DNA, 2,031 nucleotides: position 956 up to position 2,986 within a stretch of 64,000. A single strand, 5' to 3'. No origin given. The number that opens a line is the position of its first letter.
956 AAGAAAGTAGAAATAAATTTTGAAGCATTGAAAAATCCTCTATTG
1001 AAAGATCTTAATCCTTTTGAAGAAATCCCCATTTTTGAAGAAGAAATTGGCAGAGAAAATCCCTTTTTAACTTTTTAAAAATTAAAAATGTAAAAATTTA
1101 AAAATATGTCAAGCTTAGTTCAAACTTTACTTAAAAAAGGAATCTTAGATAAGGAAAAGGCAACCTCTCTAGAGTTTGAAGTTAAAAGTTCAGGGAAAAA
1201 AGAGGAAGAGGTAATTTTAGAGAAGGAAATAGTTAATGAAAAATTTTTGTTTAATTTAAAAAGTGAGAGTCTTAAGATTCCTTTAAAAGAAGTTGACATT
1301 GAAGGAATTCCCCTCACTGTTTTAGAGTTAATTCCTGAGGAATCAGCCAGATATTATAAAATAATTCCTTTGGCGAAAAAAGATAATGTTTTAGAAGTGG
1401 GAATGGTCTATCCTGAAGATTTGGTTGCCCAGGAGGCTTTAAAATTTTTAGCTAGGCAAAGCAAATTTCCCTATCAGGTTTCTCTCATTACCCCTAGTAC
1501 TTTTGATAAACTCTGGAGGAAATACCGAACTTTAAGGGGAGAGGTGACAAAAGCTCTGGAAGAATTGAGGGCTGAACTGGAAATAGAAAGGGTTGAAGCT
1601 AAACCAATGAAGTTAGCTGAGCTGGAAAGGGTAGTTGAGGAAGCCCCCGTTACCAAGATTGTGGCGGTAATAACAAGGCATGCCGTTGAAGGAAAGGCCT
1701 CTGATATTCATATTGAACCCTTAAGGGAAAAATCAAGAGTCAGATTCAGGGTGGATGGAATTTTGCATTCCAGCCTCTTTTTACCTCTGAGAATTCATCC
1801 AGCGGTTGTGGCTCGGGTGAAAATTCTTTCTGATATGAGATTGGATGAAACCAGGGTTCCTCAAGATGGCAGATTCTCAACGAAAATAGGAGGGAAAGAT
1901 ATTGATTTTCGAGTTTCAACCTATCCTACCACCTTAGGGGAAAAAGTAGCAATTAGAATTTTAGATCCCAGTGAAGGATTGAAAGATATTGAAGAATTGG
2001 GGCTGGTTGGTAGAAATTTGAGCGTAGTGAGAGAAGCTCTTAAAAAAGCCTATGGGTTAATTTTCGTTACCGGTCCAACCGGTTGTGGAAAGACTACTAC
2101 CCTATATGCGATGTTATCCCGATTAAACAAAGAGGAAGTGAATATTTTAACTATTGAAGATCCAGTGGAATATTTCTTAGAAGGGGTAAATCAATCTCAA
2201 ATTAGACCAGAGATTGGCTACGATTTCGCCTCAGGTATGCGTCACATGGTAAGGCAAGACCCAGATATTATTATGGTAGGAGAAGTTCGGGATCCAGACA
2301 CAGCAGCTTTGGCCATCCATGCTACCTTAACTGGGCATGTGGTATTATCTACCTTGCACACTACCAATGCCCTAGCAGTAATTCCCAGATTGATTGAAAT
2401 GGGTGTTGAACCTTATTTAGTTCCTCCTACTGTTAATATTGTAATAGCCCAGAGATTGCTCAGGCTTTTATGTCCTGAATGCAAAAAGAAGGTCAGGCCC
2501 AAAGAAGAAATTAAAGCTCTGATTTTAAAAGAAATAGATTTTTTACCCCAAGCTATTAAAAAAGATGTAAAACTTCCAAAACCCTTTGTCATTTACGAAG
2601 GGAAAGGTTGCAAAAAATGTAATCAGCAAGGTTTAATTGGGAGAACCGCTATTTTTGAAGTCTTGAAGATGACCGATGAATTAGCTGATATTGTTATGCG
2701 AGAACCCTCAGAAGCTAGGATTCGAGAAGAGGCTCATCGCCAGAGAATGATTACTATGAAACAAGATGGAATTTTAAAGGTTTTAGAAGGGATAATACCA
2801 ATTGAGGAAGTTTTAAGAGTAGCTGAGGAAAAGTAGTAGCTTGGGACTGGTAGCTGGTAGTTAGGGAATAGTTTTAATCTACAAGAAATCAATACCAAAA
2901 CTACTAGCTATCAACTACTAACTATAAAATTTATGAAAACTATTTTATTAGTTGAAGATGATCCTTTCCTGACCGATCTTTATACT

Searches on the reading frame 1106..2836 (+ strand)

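Call 69: search_protein_families(library=pfam, proteins=[window:1106-2836:+], max_evalue=0.00001)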
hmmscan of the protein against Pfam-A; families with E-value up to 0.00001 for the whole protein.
window:1106-2836:+ (576 aa): 2 families
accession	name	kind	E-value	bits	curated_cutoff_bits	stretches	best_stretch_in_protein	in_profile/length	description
PF00437.27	T2SSE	-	7.8e-121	403.6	24.9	1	178-571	4-370/370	Type II/IV secretion system protein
PF05157.20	MshEN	-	1.9e-11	44.3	23.1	1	58-141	3-84/90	MshEN domain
